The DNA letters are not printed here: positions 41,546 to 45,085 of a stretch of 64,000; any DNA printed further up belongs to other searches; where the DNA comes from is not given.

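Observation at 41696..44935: SIR2-like/P-loop STAND giant whose canonical SIR2 catalytic Asn and His appear replaced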

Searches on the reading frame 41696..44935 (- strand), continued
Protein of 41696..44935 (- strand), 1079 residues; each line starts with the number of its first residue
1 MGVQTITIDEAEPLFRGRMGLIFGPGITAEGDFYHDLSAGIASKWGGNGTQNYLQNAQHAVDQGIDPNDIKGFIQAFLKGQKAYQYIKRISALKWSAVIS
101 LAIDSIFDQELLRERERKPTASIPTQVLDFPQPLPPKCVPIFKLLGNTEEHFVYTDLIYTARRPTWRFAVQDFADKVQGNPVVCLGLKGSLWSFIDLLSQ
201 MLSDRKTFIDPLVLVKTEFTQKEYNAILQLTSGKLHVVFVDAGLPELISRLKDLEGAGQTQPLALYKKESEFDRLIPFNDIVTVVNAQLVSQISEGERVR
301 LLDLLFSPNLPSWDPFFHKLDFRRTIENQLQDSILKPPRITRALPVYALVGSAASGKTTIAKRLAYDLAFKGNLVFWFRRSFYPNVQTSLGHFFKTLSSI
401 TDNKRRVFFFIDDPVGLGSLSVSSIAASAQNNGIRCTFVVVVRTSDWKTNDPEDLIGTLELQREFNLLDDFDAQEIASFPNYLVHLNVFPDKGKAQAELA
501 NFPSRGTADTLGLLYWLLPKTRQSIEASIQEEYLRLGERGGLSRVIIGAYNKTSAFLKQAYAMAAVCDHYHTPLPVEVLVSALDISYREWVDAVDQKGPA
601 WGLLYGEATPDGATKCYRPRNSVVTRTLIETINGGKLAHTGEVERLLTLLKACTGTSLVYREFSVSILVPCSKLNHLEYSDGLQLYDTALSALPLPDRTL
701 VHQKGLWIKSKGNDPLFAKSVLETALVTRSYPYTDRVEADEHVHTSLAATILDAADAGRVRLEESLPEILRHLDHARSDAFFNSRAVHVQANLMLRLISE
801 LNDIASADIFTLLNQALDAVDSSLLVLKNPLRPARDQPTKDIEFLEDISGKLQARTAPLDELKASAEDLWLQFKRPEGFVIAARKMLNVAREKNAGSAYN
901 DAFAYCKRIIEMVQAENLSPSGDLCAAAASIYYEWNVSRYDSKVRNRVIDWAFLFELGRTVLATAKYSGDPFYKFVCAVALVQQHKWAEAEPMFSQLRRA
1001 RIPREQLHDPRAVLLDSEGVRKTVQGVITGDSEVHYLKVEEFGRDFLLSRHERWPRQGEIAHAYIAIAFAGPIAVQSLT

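Call 59: find_related_loci(query=A1, collection=genome_contigs, flank=6000)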
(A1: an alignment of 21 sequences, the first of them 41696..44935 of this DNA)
Query A1 (1079 aa) in genome_contigs; peptide patterns used: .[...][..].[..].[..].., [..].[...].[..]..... (x = any residue, [..] = any of these).
40 stretches matched a pattern; 11 encode a relative of the query (tblastn E <= 1e-3); 11 distinct loci.
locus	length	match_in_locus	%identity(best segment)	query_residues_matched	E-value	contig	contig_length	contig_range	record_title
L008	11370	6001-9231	60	1-1077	0e+0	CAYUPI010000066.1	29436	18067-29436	MAG TPA_asm: uncultured Verrucomicrobiota bacterium isolate binchicken_co185_233 genome assembly, contig: NODE_1989_leng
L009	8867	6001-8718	42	2-906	0e+0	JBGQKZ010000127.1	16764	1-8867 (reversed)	MAG: Gemmataceae bacterium isolate OBJ2_061818_050_5 k141_1686986_length_16764_cov_25.9534, whole genome shotgun sequenc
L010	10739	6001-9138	38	34-1078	0e+0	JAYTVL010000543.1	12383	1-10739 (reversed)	MAG: Pirellula sp. isolate GFS_5688 GFS_5688_542, whole genome shotgun sequence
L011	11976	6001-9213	33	6-1077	6e-175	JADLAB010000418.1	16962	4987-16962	MAG: Polyangiaceae bacterium isolate SJ101 c_000000710770, whole genome shotgun sequence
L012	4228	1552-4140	31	66-928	2e-126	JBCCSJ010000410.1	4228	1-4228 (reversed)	MAG: Planctomycetota bacterium isolate P01_D01_bin.53 k141_1396487_length_4228_cov_8.0000, whole genome shotgun sequence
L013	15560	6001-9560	40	41-690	5e-95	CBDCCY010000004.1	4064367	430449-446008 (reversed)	MAG: Vicinamibacterales bacterium isolate 30d25617-1a2a-4ddc-b9f5-a158cac5d056 genome assembly, contig: contig_4, whole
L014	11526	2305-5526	25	14-1079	2e-82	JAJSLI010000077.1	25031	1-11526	MAG: Candidatus Methylacidiphilales bacterium isolate SRB-291 k141_553634, whole genome shotgun sequence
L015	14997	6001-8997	30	88-1075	7e-109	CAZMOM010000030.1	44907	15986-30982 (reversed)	MAG TPA_asm: uncultured Gammaproteobacteria bacterium isolate binchicken_co85_55 genome assembly, contig: NODE_496_lengt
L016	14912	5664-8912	26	6-1075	1e-89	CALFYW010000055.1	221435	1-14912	MAG TPA_asm: uncultured bacterium isolate SRR7515931_bin.90_CONCOCT_v1.1_MAG genome assembly, contig: ERZ869938.44, whol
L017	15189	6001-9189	39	17-1075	4e-130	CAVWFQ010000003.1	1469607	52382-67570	MAG: uncultured Phycisphaerales bacterium isolate MFD09671.bin.2.102 genome assembly, contig: contig_26377, whole genome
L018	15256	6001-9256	28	5-1076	2e-77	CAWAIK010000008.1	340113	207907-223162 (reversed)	MAG: uncultured Verrucomicrobiae bacterium isolate MFD03346.bin.2.54 genome assembly, contig: contig_12790, whole genome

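Call 62: predict_structure(alignment_id=A1)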
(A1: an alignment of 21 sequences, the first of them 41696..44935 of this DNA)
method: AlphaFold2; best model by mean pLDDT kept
length: 1079 residues; sequences in the alignment: 21
mean_pLDDT: 82.2   pTM: 0.54
mean pLDDT of the five models: 82.2, 81.4, 79.7, 78.9, 78.6
residues with pLDDT >= 90: 310; 70-90: 611; 50-70: 115; < 50: 43
segments of 3 or more residues with pLDDT < 50: 254-261, 263-271, 504-507, 540-553, 595-599
pLDDT, mean of each block of 10 residues (from residue 1): 72 78 91 90 86 93 92 90 87 90 90 72 86 88 88 91 92 86 90 91 79 89 86 80 84 49 36 75 81 62 64 63 83 78 85 80 88 88 80 87 82 84 89 89 79 83 86 84 82 83 58 76 78 65 36 62 87 86 76 53 68 74 80 65 90 86 90 88 94 91 94 92 92 77 90 88 85 76 79 86 74 87 85 66 87 85 88 87 91 86 93 87 91 84 68 92 87 93 92 91 84 83 89 86 88 88 92 86
secondary structure, 60 per line:
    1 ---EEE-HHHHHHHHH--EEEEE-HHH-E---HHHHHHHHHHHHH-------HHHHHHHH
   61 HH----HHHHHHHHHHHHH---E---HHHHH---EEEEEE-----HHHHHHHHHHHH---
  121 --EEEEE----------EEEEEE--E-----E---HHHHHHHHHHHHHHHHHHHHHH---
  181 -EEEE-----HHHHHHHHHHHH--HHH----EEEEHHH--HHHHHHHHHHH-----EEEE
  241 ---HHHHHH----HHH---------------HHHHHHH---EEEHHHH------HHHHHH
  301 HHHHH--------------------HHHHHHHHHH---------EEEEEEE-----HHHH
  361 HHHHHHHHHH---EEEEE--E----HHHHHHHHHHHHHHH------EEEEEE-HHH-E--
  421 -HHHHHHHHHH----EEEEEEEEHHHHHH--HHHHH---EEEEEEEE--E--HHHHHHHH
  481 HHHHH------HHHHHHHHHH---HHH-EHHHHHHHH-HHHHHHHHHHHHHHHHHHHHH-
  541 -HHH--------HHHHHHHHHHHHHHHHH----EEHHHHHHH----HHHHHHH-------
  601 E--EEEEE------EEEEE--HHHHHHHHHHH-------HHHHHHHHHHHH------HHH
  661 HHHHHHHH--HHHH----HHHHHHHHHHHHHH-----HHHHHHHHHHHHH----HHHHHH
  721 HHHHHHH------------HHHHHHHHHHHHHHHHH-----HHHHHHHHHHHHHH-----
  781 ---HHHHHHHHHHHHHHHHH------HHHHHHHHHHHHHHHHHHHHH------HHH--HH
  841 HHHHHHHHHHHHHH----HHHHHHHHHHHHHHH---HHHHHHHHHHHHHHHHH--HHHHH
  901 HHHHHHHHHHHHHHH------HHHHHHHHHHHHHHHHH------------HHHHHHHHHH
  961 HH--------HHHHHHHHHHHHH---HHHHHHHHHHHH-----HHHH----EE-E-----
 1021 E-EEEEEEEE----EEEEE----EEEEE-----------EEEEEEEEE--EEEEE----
elements in order (helices of 4 or more, strands of 3 or more residues): E4-6 H8-16 E19-23 H33-45 H53-62 H67-79 H87-91 E95-100 H106-117 E123-127 E138-143 H156-177 E182-185 H191-202 E212-215 H221-231 E237-240 H244-249 H272-278 E282-284 H285-288 H295-305 H326-335 E345-351 H357-370 E374-378 H386-400 E407-412 H422-431 E436-443 H444-449 H452-456 E460-467 H473-485 H492-501 H510-517 H519-539 H553-569 H576-582 H587-593 E604-608 E615-619 H622-632 H640-651 H658-668 H671-674 H679-692 H698-710 H715-727 H740-756 H762-775 H784-800 H807-827 H839-854 H859-873 H877-893 H896-915 H922-938 H951-962 H971-983 H987-998 H1004-1007 E1023-1030 E1035-1039 E1044-1048 E1060-1068 E1071-1075

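Call 64: fold_search(model_id=the predicted structure, library=pdb)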
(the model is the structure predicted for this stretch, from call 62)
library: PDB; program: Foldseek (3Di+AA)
matches with E <= 10: 1111; with E <= 0.001: 71
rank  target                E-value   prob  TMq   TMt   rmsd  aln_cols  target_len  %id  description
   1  9zjv_A                8.3e-19  1.00  0.32  0.31  31.1      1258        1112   12  Human sterile alpha motif domain-containing protein 9 (SAMD9), asymmetric dimer "wing" shape (released 2026-02-25)
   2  9zjr                  3.3e-18  1.00  0.26  0.25  32.2      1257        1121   10  Human sterile alpha motif domain-containing protein 9 (SAMD9), monomer (released 2026-02-25)
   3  9zjs_B                4.9e-17  1.00  0.23  0.23  29.7      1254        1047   11  Human sterile alpha motif domain-containing protein 9 (SAMD9), asymmetric dimer "shell" shape (released 2026-02-25)
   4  9jap_A                6.3e-17  1.00  0.29  0.35  32.9       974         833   15  Helical structure of EfAvs5(SIR2-STAND) (released 2025-03-19)
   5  9zjz                  8.2e-17  1.00  0.26  0.25  32.3      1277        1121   11  Human sterile alpha motif domain-containing protein 9 (SAMD9), loss-of-function mutant R685Q/G686C/I968C (released 2026-02-25)
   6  9nc9_G                5.4e-13  1.00  0.20  0.26  32.7       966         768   13  Helical assembly of AVAST5 filament (released 2026-02-18)
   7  9nc9_L                1.5e-12  1.00  0.23  0.30  28.3       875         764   14  Helical assembly of AVAST5 filament (released 2026-02-18)
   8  9nc9_D                4.1e-12  1.00  0.20  0.26  34.2       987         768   12  Helical assembly of AVAST5 filament (released 2026-02-18)
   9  8z18_A                1.2e-06  1.00  0.18  0.20  34.3      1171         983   10  The tetramer complex of DSR2 and tube-forming domain of phage tail tube protein (released 2024-08-14)
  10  8xew_C                1.6e-06  1.00  0.19  0.20  35.2      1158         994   12  Cryo-EM structure of defence-associatedsirtuin 2 (DSR2) H171A protein (released 2024-10-23)
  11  8ykf_B                2.3e-06  1.00  0.20  0.21  35.9      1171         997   10  The DSR2-DSAD1 complex with DSAD1 on the opposite sides (released 2024-08-14)
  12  8xfe_A                3.8e-06  1.00  0.20  0.22  35.4      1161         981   10  Cryo-EM structure of defence-associated sirtuin 2 (DSR2) H171A protein in complex with DSR anti-defence 1(DSAD1) (released 2024-10-23)
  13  8w56_A                4.7e-06  1.00  0.20  0.22  34.6      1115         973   11  Cryo-EM structure of DSR2-DSAD1 state 1 (released 2024-05-01)
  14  8wy8_B                4.9e-06  1.00  0.19  0.22  33.7      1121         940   11  Cryo-EM structure of DSR2 apo complex (released 2024-04-10)
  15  7uxt_B                6.1e-06  1.00  0.19  0.40  20.1       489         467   13  Crystal structure of ligand-free SeThsA (released 2022-09-07)
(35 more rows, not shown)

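Call 72: search_solved_structures(query=A5, max_evalue=10, show_alignments=0)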
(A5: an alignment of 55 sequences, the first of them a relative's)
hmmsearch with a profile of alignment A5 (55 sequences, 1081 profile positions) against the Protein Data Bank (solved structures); distinct sequences matched with E-value up to 10: 120 (the best 60 are shown).
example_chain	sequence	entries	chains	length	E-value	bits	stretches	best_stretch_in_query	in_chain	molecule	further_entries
8wc0_A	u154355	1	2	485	2.1e-10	42.2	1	18-221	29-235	NAD(+) hydrolase ThsA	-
9nbo_A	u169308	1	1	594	0.00043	21.4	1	343-392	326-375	Arsenite transporter ATPase-like protein,arsA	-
8fvu_A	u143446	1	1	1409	0.00081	20.5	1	345-496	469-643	Baculoviral IAP repeat-containing protein 1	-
9nbl_A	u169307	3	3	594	0.00081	20.5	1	343-379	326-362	Arsenite transporter ATPase-like protein,arsA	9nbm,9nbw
9w2m_N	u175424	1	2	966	0.0014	19.6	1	329-373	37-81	NACHT, LRR and PYD domains-containing protein 14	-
12dl_DA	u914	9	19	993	0.0015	19.6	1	329-373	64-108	NACHT, LRR and PYD domains-containing protein 14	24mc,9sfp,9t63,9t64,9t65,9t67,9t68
9wsq_A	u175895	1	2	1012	0.0016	19.5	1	329-373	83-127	NACHT, LRR and PYD domains-containing protein 14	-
9wsr_A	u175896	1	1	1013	0.0016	19.5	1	329-373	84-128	NACHT, LRR and PYD domains-containing protein 14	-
1f48_A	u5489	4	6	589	0.003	18.6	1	342-375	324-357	ARSENITE-TRANSLOCATING ATPASE | ARSENICAL PUMP-DRIVING ATPASE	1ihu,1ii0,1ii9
4hlu_D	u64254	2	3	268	0.0066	17.4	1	333-377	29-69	Energy-coupling factor transporter ATP-binding protein EcfA | Energy-coupling factor transporter ATP-binding protein EcfA1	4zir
8e2l_C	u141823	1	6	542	0.01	16.8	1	342-379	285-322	Twinkle mtDNA helicase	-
5yud_A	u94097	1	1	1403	0.01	16.8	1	342-371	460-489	Baculoviral IAP repeat-containing protein 1e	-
6b5b_A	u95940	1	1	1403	0.01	16.8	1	342-371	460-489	Baculoviral IAP repeat-containing protein 1e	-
7rav_A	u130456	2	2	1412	0.011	16.8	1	342-371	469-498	Baculoviral IAP repeat-containing protein 1e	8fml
3adb_A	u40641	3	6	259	0.011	16.8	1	342-457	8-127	L-seryl-tRNA(Sec) kinase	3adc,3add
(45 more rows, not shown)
